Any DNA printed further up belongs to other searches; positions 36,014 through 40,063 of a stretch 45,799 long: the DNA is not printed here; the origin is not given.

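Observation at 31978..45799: Three-gene surface operon: two giant beta-sandwich proteins plus a dedicated SLH-anchored subtilase, matching no system I can name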

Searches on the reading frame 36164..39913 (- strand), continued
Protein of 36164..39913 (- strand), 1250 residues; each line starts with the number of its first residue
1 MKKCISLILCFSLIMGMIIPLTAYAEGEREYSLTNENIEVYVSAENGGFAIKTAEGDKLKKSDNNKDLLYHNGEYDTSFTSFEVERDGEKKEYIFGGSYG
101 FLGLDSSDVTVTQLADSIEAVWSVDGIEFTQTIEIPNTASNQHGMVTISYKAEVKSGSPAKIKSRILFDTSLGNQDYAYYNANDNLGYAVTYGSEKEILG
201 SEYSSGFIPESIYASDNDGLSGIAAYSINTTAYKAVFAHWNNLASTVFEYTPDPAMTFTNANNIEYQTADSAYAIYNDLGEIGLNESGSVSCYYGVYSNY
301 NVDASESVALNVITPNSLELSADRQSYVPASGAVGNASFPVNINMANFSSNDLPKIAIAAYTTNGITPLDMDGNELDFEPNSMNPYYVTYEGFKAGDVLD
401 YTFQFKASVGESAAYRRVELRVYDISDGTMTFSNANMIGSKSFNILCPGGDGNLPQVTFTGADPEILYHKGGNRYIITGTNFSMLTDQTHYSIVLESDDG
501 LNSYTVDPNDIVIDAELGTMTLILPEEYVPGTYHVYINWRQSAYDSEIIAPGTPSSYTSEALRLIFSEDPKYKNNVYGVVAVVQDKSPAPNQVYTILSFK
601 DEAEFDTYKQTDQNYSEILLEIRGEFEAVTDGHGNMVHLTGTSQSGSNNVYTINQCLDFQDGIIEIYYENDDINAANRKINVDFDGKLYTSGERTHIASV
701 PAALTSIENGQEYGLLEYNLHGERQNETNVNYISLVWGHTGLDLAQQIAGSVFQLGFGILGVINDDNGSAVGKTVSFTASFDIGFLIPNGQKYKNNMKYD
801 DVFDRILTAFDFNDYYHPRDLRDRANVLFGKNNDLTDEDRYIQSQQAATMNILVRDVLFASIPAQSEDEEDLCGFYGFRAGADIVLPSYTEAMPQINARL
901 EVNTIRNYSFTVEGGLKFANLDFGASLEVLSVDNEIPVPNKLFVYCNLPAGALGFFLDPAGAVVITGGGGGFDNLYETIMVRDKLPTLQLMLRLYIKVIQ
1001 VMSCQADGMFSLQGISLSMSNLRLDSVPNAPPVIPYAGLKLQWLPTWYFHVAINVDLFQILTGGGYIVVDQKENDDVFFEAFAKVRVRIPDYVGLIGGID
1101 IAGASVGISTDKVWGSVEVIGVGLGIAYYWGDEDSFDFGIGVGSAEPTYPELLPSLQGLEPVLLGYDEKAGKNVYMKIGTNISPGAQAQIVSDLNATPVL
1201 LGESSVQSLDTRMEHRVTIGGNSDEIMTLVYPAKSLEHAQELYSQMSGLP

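Call 38: find_related_loci(query=A1, collection=genome_contigs, flank=10000)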
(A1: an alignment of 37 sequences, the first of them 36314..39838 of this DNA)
Query A1 (1175 aa) in genome_contigs; peptide patterns used: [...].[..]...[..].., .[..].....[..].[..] (x = any residue, [..] = any of these).
252 stretches matched a pattern; 233 encode a relative of the query (tblastn E <= 1e-3); the best 80 are kept; 80 distinct loci.
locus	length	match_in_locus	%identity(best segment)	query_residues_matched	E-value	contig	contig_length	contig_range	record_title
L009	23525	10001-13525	94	1-1175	0e+0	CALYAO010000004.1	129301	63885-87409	MAG: uncultured Clostridia bacterium isolate E13__bin180 genome assembly, contig: E13__k127_1748948, whole genome shotgu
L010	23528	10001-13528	90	1-1175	0e+0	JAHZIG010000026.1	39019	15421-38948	MAG: Clostridiales bacterium isolate HRGM_Genome_3419 HRGM_Genome_3419_26, whole genome shotgun sequence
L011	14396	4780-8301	90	3-1175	0e+0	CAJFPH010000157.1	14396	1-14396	Candidatus Allobutyricicoccus pentlandensis isolate Coassembly_mag_96 genome assembly, contig: MAGpy_11413_min2k_bin_96_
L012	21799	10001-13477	41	6-1175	0e+0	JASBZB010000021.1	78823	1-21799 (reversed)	MAG: Clostridiaceae bacterium isolate bin-6 c_000000000340, whole genome shotgun sequence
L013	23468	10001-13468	39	7-1175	0e+0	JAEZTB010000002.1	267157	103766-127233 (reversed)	MAG: Bacillota bacterium isolate OH_PDB_28 k127_592436, whole genome shotgun sequence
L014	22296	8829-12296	39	7-1175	0e+0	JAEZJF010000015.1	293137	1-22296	MAG: Bacillota bacterium isolate OH_CDB_227 k127_619673, whole genome shotgun sequence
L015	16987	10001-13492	39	6-1175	0e+0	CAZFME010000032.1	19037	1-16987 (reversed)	MAG TPA_asm: uncultured Clostridia bacterium isolate SRP192927_co8_291 genome assembly, contig: NODE_2366_length_19037_c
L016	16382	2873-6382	38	6-1169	0e+0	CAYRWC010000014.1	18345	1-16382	MAG TPA_asm: uncultured Oscillospiraceae bacterium isolate SRP216815_co1_59 genome assembly, contig: NODE_3580_length_18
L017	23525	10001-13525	38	1-1169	0e+0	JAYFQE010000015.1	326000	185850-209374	MAG: Clostridiaceae bacterium isolate CA_164 c_CA_000000019589, whole genome shotgun sequence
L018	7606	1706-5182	38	6-1175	0e+0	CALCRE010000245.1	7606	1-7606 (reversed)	MAG TPA_asm: uncultured Clostridia bacterium isolate SRR1561991_bin.39_CONCOCT_v1.1_MAG genome assembly, contig: ERZ7240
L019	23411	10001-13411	38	6-1175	0e+0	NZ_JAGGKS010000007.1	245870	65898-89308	Sedimentibacter acidaminivorans strain DSM 24004 Ga0454127_07, whole genome shotgun sequence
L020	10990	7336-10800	38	6-1175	0e+0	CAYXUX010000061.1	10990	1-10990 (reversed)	MAG TPA_asm: uncultured Clostridiaceae bacterium isolate binchicken_co173_592 genome assembly, contig: NODE_20150_length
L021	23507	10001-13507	38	2-1175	0e+0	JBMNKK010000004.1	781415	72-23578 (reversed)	MAG: Bacillota bacterium isolate SBF912LR0HQ0201 contig_9361, whole genome shotgun sequence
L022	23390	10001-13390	38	6-1170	0e+0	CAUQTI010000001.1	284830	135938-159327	MAG TPA_asm: uncultured Anaerovorax sp. isolate ERR9968825_bin.21_MetaWRAP_v1.3_MAG genome assembly, contig: ERZ21615665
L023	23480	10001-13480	37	7-1175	0e+0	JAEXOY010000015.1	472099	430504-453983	MAG: Bacillota bacterium isolate OH_HBrB_169 k127_1930593, whole genome shotgun sequence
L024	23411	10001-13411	38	6-1175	0e+0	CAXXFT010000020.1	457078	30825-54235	MAG: uncultured Sedimentibacter sp. isolate 90ad4bd6-3e3f-41ea-a839-0ac70987d3d1 genome assembly, contig: contig_20, who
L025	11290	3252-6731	37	7-1175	0e+0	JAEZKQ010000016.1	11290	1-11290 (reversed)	MAG: Bacillota bacterium isolate OH_CDB_36 k127_81187, whole genome shotgun sequence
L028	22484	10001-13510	37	6-1175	0e+0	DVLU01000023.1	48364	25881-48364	MAG TPA_asm: Candidatus Ornithomonoglobus intestinigallinarum isolate CHK181-108 CHK181__C56977_L48364_ERR3414576, whole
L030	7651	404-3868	36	6-1175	0e+0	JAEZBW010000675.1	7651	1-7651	MAG: Bacillota bacterium isolate OH_CBrB_215 k127_3669771, whole genome shotgun sequence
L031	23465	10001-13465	36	6-1175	0e+0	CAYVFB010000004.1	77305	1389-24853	MAG TPA_asm: uncultured Ruminiclostridium sp. isolate SRP192927_co6_391 genome assembly, contig: NODE_331_length_77305_c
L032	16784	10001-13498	37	3-1175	0e+0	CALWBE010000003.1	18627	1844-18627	MAG: uncultured Clostridia bacterium isolate E08__bin290 genome assembly, contig: E08__k127_3534293, whole genome shotgu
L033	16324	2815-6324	37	6-1175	0e+0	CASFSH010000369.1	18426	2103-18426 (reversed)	uncultured Firmicutes bacterium isolate CO.O96.metabat-bins.268 genome assembly, contig: CO.O96.metabat-bins.268.fa_k141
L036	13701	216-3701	36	2-1175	0e+0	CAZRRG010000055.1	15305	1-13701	MAG TPA_asm: uncultured Eubacteriales bacterium isolate binchicken_co117_464 genome assembly, contig: NODE_7100_length_1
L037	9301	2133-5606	36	7-1175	0e+0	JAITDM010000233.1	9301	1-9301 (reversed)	MAG: Oscillospiraceae bacterium isolate Nm470_bin132 k119_2430849, whole genome shotgun sequence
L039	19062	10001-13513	92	5-1175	0e+0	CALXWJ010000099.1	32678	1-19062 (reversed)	MAG: uncultured Clostridia bacterium isolate E0_DP__bin142 genome assembly, contig: E0_DP__k127_871651, whole genome sho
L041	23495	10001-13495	38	2-1175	0e+0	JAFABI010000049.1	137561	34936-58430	MAG: Bacillota bacterium isolate OH_SBB_121 k127_1009400, whole genome shotgun sequence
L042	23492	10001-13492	36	2-1175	0e+0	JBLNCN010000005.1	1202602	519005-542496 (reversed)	MAG: Bacillota bacterium isolate MAG124 PRJNA950955_bin31_renamed_4, whole genome shotgun sequence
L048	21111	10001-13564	35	7-1175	0e+0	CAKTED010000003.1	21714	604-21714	MAG: uncultured Oscillospiraceae bacterium isolate REFINED_METABAT215_TOP10_CONTIGS_1500_ASSEMBLY_K77_MERGED__Hadza_MoBi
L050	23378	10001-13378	35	7-1175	0e+0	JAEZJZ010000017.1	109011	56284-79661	MAG: Bacillota bacterium isolate OH_CDB_256 k127_2581432, whole genome shotgun sequence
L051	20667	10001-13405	35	1-1171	0e+0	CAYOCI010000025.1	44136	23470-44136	MAG TPA_asm: uncultured Clostridia bacterium isolate binchicken_co158_4 genome assembly, contig: NODE_746_length_44136_c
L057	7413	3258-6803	36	4-1175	0e+0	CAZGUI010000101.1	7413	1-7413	MAG TPA_asm: uncultured Bacteroides sp. isolate binchicken_co157_435 genome assembly, contig: NODE_24594_length_7413_cov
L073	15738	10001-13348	34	6-1175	0e+0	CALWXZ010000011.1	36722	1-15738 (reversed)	MAG: uncultured Flavonifractor sp. isolate BRZ_DS__bin10 genome assembly, contig: BRZ_DS__NODE_1201_length_36722_cov_7.6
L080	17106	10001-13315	35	7-1171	0e+0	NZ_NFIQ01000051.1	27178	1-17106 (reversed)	Flavonifractor sp. An306 An306_contig_51, whole genome shotgun sequence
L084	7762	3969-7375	35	7-1171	0e+0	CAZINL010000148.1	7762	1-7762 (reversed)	MAG TPA_asm: uncultured Clostridia bacterium isolate binchicken_co152_297 genome assembly, contig: NODE_9475_length_7762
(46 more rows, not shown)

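Call 47: predict_structure(alignment_id=A1)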
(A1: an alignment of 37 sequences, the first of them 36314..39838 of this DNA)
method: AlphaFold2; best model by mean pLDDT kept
length: 1175 residues; sequences in the alignment: 37
mean_pLDDT: 70.8   pTM: 0.47
mean pLDDT of the five models: 70.8, 70.2, 69.5, 68.3, 67.5
residues with pLDDT >= 90: 71; 70-90: 579; 50-70: 397; < 50: 128
segments of 3 or more residues with pLDDT < 50: 306-310, 715-725, 765-790, 806-814, 816-818, 925-945, 957-961, 1115-1118, 1130-1138, 1149-1175
pLDDT, mean of each block of 10 residues (from residue 1): 70 85 86 65 76 89 91 85 85 90 91 69 90 91 84 76 74 75 69 65 75 87 83 69 77 87 82 74 77 70 55 71 85 86 81 78 87 76 77 87 79 83 69 66 73 72 85 85 76 69 84 83 70 77 67 77 71 82 72 83 66 74 76 84 72 83 77 75 82 80 72 52 48 80 82 66 46 45 43 66 49 49 62 79 71 71 61 70 68 63 64 64 46 35 54 50 55 60 66 70 65 69 72 70 65 69 68 68 67 64 58 51 61 48 53 39 43 41
secondary structure, 60 per line:
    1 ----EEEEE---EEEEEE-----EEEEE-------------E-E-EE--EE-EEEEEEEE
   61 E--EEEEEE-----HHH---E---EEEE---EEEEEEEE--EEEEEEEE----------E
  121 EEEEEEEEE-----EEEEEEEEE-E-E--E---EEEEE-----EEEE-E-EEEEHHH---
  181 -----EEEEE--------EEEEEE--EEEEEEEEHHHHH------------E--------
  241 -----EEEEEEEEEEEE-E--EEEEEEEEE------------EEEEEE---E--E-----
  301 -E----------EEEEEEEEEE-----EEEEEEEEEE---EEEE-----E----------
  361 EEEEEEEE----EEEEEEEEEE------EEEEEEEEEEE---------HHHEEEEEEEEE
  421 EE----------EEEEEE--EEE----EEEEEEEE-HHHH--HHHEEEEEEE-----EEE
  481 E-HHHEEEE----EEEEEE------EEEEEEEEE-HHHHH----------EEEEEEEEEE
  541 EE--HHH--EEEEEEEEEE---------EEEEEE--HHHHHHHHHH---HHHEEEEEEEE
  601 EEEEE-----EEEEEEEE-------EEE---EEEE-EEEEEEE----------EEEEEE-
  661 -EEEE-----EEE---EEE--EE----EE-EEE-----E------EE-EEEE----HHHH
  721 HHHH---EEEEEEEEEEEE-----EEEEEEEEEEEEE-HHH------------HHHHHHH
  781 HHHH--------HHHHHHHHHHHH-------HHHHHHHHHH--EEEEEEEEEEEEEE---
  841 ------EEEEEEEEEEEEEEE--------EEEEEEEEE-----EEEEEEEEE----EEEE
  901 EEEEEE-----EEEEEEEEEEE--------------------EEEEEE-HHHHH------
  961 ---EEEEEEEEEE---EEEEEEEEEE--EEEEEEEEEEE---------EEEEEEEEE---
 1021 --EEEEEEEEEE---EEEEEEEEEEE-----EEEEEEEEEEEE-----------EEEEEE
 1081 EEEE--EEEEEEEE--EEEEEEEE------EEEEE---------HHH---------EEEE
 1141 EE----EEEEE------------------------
elements in order (helices of 4 or more, strands of 3 or more residues): E5-9 E13-18 E24-28 E53-61 E64-69 E85-88 E92-99 E102-109 E120-129 E135-143 E154-158 E164-167 E171-174 E186-190 E199-204 E207-214 H215-219 E246-257 E262-270 E283-288 E313-322 E328-337 E341-344 E361-368 E373-382 E389-399 E412-422 E433-438 E441-443 E448-455 H457-460 E466-472 E478-481 E486-489 E494-499 E506-514 H516-520 E531-542 E550-559 E569-574 H577-586 E593-605 E611-618 E626-628 E632-635 E637-643 E654-659 E662-665 E671-673 E677-679 E691-693 E709-712 H717-724 E728-739 E745-757 H774-784 H793-804 H812-821 E824-837 E847-861 E870-878 E884-892 E897-906 E912-922 E943-948 H950-954 E964-973 E977-986 E989-999 E1009-1017 E1023-1032 E1036-1046 E1052-1063 E1075-1084 E1087-1094 E1097-1104 E1111-1115 E1137-1142 E1147-1151
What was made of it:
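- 38924..39838 (-): B N-terminal beta-supersandwich (aa ~26-330), a galactose-mutarotase-like fold. It is the most conserved part of B and has about 44 invariant, mostly polar or aromatic residues (HWNNLA, TADSAYA[LM]Y, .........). AF2 pLDDT is mostly 75-91 here (call 47).
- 37646..38923 (-): B aa ~331-756: a run of beta-sandwich (Ig/TIG-like) domains. AF2 secondary structure with pLDDT 66-87 (call 47).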

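Call 49: fold_search(model_id=the predicted structure, library=pdb)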
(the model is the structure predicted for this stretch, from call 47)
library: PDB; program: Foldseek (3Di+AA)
matches with E <= 10: 1198; with E <= 0.001: 90
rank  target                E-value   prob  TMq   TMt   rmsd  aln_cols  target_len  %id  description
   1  7vqo_A                1.2e-07  1.00  0.16  0.16  26.2       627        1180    9  Cryo-EM structure of Ams1 bound to the FW domain of Nbr1 (released 2022-07-06)
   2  4zlf                  1.9e-07  1.00  0.15  0.21  12.4       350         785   10  Cellobionic acid phosphorylase - cellobionic acid complex (released 2015-06-10)
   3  6sd0_A                6.5e-07  1.00  0.13  0.14  18.2       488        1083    9  Structure of beta-galactosidase from Thermotoga maritima. (released 2020-01-15)
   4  4zle                  8.7e-07  1.00  0.14  0.21  12.3       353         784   10  Cellobionic acid phosphorylase - ligand free structure (released 2015-06-10)
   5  8x18_B                2.7e-06  1.00  0.12  0.23  15.0       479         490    8  Xanthomonas campestris pv. campestris OpgD mutant-D379N with beta-1,2-glucan (released 2024-11-06)
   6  3pvm_A                5.4e-06  0.80  0.11  0.09  39.8      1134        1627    9  Structure of Complement C5 in Complex with CVF (released 2011-01-19)
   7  5i5k_B                7.8e-06  0.87  0.12  0.09  40.1      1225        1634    9  Structure of complement C5 in complex with eculizumab (released 2016-03-16)
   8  8ho7_A                1.3e-05  1.00  0.15  0.22   7.9       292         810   10  The cryo-EM structure of cellobiose phosphorylase from Clostridium thermocellum (released 2023-12-13)
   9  8ho9_A                1.3e-05  1.00  0.15  0.21   7.3       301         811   11  The cryo-EM structure of cellobiose phosphorylase from Clostridium thermocellum (cysteine-to-serine varient) (released 2023-12-13)
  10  8ho8_A                1.5e-05  1.00  0.15  0.22   7.5       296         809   10  The cryo-EM structure of cellobiose phosphorylase from Clostridium thermocellum in complex with cellobiose (released 2023-12-13)
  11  8hob_A                1.8e-05  1.00  0.15  0.22   6.8       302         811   12  The cryo-EM structure of cellobiose phosphorylase from Clostridium thermocellum ( variant) (released 2024-03-20)
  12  5nz7_A                1.9e-05  1.00  0.15  0.17  10.2       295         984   10  Clostridium thermocellum cellodextrin phosphorylase ligand free form (released 2017-08-09)
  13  5nz7_B                2.0e-05  1.00  0.16  0.18   7.1       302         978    9  Clostridium thermocellum cellodextrin phosphorylase ligand free form (released 2017-08-09)
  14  5jm0                  2.1e-05  1.00  0.15  0.18   9.4       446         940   10  Structure of the S. cerevisiae alpha-mannosidase 1 (released 2016-06-15)
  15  8bou_A                2.2e-05  1.00  0.15  0.21   7.1       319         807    8  Crystal structure of Blautia producta GH94 (released 2023-11-29)
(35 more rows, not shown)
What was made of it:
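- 38924..39838 (-): Foldseek matches the N-domains of GH94 phosphorylases, GH38 mannosidase, OpgD and the YidC P1 domain at E 1e-7 to 1e-4 (call 49).
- On Bacterial alpha-2-macroglobulins (considered because of weak Foldseek hits to C3, C5 and A2ML1): The Foldseek TM-scores are 0.07-0.12 with rmsd of 23-40 Å (call 49).
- The B tip has the fold used as the carbohydrate-binding or accessory domain of GH94, GH38, OpgD and a polysaccharide lyase (call 49).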

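Call 50: search_protein_families(library=ncbifam, proteins=[L004:16543-17127:+, L001:2372-2728:+, L001:1095-2294:+], max_evalue=0.1)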
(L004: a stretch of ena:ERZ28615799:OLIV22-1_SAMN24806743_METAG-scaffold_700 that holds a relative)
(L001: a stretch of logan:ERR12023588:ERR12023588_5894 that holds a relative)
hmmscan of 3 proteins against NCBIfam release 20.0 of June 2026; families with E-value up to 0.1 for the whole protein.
L004:16543-17127:+ (194 aa): 2 families
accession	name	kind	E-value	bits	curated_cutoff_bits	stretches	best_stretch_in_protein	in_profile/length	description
NF058671.1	sortase_SrtD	exception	8.3e-06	25.6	140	1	26-180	2-159/187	class D sortase, LPxTATN-specific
NF033747.1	class_E_sortase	subfamily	0.055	13.3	160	0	75-184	63-176/211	class E sortase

L001:2372-2728:+ (118 aa): 0 families

L001:1095-2294:+ (399 aa): 29 families (the best 25 are shown)
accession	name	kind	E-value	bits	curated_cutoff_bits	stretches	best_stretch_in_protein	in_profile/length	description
NF052445.1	RespRegMctR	equivalog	3.4e-08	33.1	300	1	300-398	102-200/205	two-component system response regulator MctR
NF003420.0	PRK04841.1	equivalog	5e-08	31.4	537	1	342-392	838-888/903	HTH-type transcriptional regulator MalT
NF047785.1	respo_reg_MadR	equivalog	8.2e-08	31.8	300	1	338-392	144-198/209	MadR family response regulator transcription factor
NF052366.1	photon_PedR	equivalog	1.1e-06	28.7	120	1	346-396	6-56/74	photosynthetic electron transport-dependent transcriptional regulator PedR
TIGR02985.1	Sig70_bacteroi1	subfamily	2.7e-06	27.7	126.4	1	354-385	127-158/162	RNA polymerase sigma-70 factor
TIGR03020.2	EpsA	equivalog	4.1e-06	26.6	170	1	340-391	188-239/247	XrtB/PEP-CTERM-associated transcriptional regulator EpsA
NF007708.0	PRK10403.1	equivalog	8.5e-06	25.4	343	1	343-390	154-201/215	nitrate/nitrite response regulator protein NarP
NF040749.1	tetrathio_RR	equivalog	2.4e-05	24.1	290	1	340-393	131-184/191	tetrathionate respiration response regulator TtrR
NF011896.0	PRK15369.1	equivalog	4.1e-05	23.3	242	1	340-395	147-202/211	two component system response regulator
NF007935.0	PRK10651.1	equivalog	4.9e-05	22.6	250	1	334-392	147-205/216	two-component system response regulator NarL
NF002620.0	PRK02277.1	subfamily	7.6e-05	22.5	115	1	350-391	11-53/201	orotate phosphoribosyltransferase-like protein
NF041232.1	BagY_FevT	exception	0.00052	19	700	1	341-393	295-347/367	LuxR family transcriptional regulator BagY/FevT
TIGR02937.1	sigma70-ECF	superfamily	0.00077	19.1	42.9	1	321-385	130-161/165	sigma-70 family RNA polymerase sigma factor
NF009179.0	PRK12527.1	equivalog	0.0017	18.5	162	1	356-386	120-150/159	RNA polymerase sigma factor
NF050132.1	TransRegAbsR2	equivalog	0.0024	16.7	850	1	342-393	530-581/582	LuxR family transcriptional regulator AbsR2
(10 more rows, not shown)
